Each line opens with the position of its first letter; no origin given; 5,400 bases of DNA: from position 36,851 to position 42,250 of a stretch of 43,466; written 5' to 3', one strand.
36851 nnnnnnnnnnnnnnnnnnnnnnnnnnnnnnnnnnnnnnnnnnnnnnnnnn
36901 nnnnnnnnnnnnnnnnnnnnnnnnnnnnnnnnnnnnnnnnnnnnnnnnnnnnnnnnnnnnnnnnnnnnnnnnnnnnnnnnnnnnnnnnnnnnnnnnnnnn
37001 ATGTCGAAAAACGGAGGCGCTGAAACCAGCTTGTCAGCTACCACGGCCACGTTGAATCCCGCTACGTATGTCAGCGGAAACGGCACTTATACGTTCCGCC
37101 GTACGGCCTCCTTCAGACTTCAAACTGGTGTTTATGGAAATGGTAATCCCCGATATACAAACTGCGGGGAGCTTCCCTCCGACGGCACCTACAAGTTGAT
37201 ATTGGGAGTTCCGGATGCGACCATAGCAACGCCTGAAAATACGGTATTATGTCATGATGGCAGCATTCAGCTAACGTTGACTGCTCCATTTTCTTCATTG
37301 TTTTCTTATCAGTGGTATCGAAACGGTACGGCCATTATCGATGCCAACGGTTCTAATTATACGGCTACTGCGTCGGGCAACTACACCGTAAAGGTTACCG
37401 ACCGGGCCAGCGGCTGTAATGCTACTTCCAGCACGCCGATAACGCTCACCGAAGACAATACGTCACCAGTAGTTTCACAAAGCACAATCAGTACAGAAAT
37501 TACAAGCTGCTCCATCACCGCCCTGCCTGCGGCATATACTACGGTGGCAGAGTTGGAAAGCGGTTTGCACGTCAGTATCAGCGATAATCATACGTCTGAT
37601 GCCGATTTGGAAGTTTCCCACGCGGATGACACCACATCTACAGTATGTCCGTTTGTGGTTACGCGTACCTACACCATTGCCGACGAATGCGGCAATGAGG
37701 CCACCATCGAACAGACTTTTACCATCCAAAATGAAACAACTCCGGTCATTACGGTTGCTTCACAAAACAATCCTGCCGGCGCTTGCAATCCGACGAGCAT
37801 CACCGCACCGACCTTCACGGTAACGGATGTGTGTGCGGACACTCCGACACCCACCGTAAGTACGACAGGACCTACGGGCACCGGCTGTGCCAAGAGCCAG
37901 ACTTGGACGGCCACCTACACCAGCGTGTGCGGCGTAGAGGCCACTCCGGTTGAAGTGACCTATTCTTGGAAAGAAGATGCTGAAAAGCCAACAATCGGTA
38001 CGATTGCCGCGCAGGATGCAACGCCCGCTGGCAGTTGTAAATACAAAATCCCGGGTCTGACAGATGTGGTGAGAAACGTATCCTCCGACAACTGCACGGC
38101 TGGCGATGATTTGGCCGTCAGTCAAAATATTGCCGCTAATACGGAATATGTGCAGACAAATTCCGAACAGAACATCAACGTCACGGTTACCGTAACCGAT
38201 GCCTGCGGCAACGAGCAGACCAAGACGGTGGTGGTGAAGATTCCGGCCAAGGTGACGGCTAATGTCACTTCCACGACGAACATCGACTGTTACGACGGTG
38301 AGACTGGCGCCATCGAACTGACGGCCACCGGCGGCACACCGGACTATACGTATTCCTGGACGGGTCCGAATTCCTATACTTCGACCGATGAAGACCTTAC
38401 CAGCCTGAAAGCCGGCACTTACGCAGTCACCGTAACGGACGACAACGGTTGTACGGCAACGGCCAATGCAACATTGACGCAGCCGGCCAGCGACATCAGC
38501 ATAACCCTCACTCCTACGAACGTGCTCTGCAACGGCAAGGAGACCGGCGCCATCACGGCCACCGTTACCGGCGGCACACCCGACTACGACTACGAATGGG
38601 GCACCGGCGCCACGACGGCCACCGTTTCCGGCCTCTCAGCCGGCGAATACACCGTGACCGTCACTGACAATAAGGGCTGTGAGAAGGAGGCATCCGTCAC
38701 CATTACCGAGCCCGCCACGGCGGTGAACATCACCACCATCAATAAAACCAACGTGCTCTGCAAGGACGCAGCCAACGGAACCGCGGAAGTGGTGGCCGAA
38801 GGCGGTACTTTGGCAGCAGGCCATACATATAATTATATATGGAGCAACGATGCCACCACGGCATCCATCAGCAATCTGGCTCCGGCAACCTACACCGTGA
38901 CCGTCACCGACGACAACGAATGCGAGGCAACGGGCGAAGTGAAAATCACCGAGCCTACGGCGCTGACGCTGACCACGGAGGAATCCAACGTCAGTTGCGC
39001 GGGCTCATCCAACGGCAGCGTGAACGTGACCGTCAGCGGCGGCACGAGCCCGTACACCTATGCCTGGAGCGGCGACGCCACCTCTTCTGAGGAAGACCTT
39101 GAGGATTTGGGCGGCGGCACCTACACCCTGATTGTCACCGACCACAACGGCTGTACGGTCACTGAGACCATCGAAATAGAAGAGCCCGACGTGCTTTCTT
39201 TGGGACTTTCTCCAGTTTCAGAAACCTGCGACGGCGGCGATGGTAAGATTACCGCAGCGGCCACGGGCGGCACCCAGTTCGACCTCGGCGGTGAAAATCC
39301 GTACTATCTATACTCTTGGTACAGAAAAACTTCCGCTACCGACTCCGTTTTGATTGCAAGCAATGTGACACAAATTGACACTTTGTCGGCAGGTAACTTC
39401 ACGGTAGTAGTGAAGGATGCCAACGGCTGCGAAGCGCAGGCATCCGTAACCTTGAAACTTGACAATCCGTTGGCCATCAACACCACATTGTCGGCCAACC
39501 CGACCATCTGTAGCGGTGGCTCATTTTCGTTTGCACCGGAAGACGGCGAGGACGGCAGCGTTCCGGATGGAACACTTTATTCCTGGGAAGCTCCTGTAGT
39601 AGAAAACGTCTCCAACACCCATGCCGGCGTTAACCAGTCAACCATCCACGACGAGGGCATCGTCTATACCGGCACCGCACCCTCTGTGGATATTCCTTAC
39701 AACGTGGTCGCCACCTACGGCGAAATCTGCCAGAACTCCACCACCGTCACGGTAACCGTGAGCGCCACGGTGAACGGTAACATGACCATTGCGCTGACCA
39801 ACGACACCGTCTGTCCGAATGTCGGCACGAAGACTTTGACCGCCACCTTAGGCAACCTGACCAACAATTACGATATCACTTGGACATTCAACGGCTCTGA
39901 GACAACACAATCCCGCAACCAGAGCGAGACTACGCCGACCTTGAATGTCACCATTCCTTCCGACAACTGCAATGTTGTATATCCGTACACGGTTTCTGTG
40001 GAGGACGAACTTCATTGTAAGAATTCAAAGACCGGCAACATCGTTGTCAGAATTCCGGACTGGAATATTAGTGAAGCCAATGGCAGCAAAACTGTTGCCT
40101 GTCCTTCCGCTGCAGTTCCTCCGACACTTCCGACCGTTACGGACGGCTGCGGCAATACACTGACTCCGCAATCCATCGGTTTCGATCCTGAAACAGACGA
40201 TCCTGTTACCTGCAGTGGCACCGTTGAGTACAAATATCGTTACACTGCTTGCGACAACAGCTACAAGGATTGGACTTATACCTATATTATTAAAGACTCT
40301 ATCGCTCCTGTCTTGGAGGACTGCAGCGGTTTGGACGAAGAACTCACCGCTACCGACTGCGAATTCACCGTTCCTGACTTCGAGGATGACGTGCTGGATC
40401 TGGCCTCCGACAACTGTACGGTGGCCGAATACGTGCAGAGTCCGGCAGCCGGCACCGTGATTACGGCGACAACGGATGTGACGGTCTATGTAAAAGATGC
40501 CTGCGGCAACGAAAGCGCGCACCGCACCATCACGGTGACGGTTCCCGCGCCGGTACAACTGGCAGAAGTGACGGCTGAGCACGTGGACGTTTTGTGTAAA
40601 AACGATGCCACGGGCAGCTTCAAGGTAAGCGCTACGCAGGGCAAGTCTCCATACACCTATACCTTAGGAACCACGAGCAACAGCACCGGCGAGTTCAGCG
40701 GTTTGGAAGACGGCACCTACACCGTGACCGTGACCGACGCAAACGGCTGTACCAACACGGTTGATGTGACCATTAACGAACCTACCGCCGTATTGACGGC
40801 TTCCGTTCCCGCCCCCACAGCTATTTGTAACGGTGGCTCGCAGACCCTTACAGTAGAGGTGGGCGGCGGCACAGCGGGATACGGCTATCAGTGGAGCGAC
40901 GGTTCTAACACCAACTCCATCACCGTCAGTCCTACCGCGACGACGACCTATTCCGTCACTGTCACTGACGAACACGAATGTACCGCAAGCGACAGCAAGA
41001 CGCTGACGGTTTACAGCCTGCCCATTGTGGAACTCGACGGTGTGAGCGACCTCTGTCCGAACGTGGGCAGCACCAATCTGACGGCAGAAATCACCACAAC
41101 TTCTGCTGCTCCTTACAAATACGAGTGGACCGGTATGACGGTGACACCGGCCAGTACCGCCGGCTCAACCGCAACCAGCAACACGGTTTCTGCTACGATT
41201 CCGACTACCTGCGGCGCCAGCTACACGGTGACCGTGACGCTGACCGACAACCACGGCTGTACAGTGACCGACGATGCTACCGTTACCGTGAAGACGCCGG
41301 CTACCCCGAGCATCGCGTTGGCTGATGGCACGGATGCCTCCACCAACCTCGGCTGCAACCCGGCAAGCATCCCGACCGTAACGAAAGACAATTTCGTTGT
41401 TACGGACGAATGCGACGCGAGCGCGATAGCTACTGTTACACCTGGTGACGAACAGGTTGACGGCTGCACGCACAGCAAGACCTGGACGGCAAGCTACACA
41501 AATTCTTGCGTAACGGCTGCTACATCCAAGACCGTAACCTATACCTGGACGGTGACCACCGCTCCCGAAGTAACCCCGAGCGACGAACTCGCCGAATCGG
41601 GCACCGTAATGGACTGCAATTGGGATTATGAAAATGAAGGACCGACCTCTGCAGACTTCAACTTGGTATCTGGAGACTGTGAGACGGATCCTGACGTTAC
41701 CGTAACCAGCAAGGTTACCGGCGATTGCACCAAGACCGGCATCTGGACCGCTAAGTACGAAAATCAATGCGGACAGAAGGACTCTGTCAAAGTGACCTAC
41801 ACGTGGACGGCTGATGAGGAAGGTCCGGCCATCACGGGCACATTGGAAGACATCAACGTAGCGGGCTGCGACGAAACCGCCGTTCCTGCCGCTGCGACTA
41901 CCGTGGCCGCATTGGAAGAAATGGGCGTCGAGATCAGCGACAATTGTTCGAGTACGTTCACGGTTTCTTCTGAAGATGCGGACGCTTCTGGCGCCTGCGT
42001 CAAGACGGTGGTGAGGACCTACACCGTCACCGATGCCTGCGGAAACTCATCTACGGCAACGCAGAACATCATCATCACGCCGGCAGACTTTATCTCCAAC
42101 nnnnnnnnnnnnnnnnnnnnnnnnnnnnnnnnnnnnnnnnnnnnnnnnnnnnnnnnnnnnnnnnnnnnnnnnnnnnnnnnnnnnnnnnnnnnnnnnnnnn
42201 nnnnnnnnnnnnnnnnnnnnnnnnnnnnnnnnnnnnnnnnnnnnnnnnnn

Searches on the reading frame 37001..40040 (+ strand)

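Call 5: search_protein_families(library=pfam, proteins=[window:37001-40040:+], max_evalue=1)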
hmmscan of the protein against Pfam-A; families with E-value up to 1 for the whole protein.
window:37001-40040:+ (1013 aa): 10 families
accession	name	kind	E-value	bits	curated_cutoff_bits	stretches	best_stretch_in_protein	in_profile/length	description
PF13573.12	SprB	-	1.8e-33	114.3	28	5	662-694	5-37/37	SprB repeat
PF06832.18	BiPBP_C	-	3.4e-09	36.9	26.8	0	67-135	14-81/90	Penicillin-Binding Protein C-terminus Family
PF22352.2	K319L-like_PKD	-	1.5e-05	25.3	27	3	536-569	48-83/84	K319L-like, PKD domain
PF13895.12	Ig_2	-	0.00017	22.2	27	1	76-142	4-72/79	Immunoglobulin domain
PF23237.1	HYR_4C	-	0.00071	20.1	27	2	203-242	33-73/73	HYR-like domain with 4 cysteines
PF07495.19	Y_Y_Y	-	0.0022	18.3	26.6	0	100-144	9-56/65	Y_Y_Y domain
PF09912.14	DUF2141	-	0.003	17.9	24.4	0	465-482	47-64/112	Uncharacterized protein conserved in bacteria (DUF2141)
PF18962.6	Por_Secre_tail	-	0.015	16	27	0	457-483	41-67/75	Secretion system C-terminal sorting domain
PF08308.17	PEGA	-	0.027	14.8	20.8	0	535-575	22-61/71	PEGA domain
PF24063.1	DUF7363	-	0.12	13.4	28.3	1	370-420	23-74/107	Domain of unknown function (DUF7363)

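Call 6: search_protein_families(library=ncbifam, proteins=[window:37001-40040:+], max_evalue=1)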
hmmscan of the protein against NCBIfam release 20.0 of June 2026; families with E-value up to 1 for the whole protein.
window:37001-40040:+ (1013 aa): 1 family
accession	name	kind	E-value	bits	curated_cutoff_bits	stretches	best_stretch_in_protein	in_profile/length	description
TIGR04183.1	Por_Secre_tail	domain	0.0002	21.3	23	0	460-483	40-63/72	T9SS type A sorting domain-containing protein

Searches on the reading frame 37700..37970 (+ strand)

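Call 46: search_protein_families(library=pfam, proteins=[window:37700-37970:+], max_evalue=1)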
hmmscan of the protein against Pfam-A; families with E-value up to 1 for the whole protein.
window:37700-37970:+ (90 aa): 2 families
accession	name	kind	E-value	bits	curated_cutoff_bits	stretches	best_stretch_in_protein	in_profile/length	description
PF23237.1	HYR_4C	-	0.0087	16.6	27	1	32-82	15-66/73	HYR-like domain with 4 cysteines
PF19077.6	Big_13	-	0.37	11.7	27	1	16-73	6-68/102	Bacterial Ig-like domain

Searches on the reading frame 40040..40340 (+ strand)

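Call 5: search_protein_families(library=pfam, proteins=[window:40040-40340:+], max_evalue=1)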
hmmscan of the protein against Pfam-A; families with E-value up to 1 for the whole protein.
window:40040-40340:+ (100 aa): 1 family
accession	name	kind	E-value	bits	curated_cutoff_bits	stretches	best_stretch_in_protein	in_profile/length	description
PF23237.1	HYR_4C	-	1.4e-20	73.6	27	1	11-84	3-73/73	HYR-like domain with 4 cysteines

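Call 6: search_protein_families(library=ncbifam, proteins=[window:40040-40340:+], max_evalue=1)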
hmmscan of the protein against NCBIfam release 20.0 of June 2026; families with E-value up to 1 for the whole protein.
window:40040-40340:+ (100 aa): 0 families

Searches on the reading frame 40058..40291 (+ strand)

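Call 46: search_protein_families(library=pfam, proteins=[window:40058-40291:+], max_evalue=1)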
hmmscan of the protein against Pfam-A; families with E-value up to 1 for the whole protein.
window:40058-40291:+ (78 aa): 1 family
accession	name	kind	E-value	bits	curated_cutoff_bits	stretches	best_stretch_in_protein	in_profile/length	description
PF23237.1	HYR_4C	-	7.8e-21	74.5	27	1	4-78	2-73/73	HYR-like domain with 4 cysteines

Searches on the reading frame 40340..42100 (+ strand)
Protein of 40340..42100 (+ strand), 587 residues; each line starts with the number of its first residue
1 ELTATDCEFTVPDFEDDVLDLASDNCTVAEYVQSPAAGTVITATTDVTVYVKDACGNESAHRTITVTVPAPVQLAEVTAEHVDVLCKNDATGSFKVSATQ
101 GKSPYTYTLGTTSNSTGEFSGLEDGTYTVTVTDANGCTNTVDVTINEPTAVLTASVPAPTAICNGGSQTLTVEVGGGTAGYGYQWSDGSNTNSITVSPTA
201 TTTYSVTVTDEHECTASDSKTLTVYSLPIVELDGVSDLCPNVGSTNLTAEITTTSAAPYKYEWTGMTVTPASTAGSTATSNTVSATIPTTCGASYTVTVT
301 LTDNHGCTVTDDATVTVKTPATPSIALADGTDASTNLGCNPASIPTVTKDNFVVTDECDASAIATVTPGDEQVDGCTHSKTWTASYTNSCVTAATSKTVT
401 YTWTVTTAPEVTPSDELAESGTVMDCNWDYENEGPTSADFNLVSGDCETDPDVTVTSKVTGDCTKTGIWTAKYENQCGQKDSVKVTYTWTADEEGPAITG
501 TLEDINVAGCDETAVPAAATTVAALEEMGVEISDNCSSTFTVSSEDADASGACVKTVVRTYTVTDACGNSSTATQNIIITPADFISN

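Call 5: search_protein_families(library=pfam, proteins=[window:40340-42100:+], max_evalue=1)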
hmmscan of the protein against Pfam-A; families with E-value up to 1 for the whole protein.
window:40340-42100:+ (587 aa): 9 families
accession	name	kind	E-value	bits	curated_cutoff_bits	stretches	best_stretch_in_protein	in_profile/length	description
PF23237.1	HYR_4C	-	3.1e-06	27.7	27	1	523-577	12-71/73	HYR-like domain with 4 cysteines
PF13573.12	SprB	-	4.4e-06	26.7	28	2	79-109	2-32/37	SprB repeat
PF22352.2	K319L-like_PKD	-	7.2e-05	23.2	27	2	246-317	15-84/84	K319L-like, PKD domain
PF23722.1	Beta-sand_DEX1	-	0.0078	17.2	27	0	279-316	61-97/99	DEX1 beta-sandwich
PF08329.16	ChitinaseA_N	-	0.012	15.7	21.2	1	276-317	66-107/133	Chitinase A, N-terminal domain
PF11614.14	FixG_C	-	0.11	13.1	25.6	0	168-223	47-98/119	IG-like fold at C-terminal of FixG, putative oxidoreductase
PF04151.21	PPC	-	0.14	13.5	25.9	1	65-132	6-69/70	Bacterial pre-peptidase C-terminal domain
PF06832.18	BiPBP_C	-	0.15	12.4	26.8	0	112-142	58-89/90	Penicillin-Binding Protein C-terminus Family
PF17963.7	Big_9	-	0.6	11.5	23.6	2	519-577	37-88/89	Bacterial Ig domain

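Call 6: search_protein_families(library=ncbifam, proteins=[window:40340-42100:+], max_evalue=1)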
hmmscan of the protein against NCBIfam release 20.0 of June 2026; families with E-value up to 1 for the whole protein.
window:40340-42100:+ (587 aa): 2 families
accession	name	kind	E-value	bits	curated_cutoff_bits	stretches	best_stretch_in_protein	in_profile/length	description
TIGR04203.1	RPT_S_cricet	repeat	0.021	15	60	1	124-145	11-31/38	TIGR04203-type repeat-containing surface protein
TIGR04183.1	Por_Secre_tail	domain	0.078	13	23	1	88-136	17-63/72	T9SS type A sorting domain-containing protein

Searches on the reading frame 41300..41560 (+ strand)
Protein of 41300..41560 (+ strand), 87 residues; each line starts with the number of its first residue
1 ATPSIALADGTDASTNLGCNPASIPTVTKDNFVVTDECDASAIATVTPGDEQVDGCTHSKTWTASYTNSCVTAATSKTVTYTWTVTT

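Call 46: search_protein_families(library=pfam, proteins=[window:41300-41560:+], max_evalue=1)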
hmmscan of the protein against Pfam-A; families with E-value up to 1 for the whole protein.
window:41300-41560:+ (87 aa): 2 families
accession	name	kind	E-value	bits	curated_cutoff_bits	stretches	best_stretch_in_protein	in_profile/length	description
PF08117.16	Toxin_30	-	0.13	13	24.5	1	56-71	19-34/36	Ptu family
PF23237.1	HYR_4C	-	0.17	12.5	27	1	31-85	22-73/73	HYR-like domain with 4 cysteines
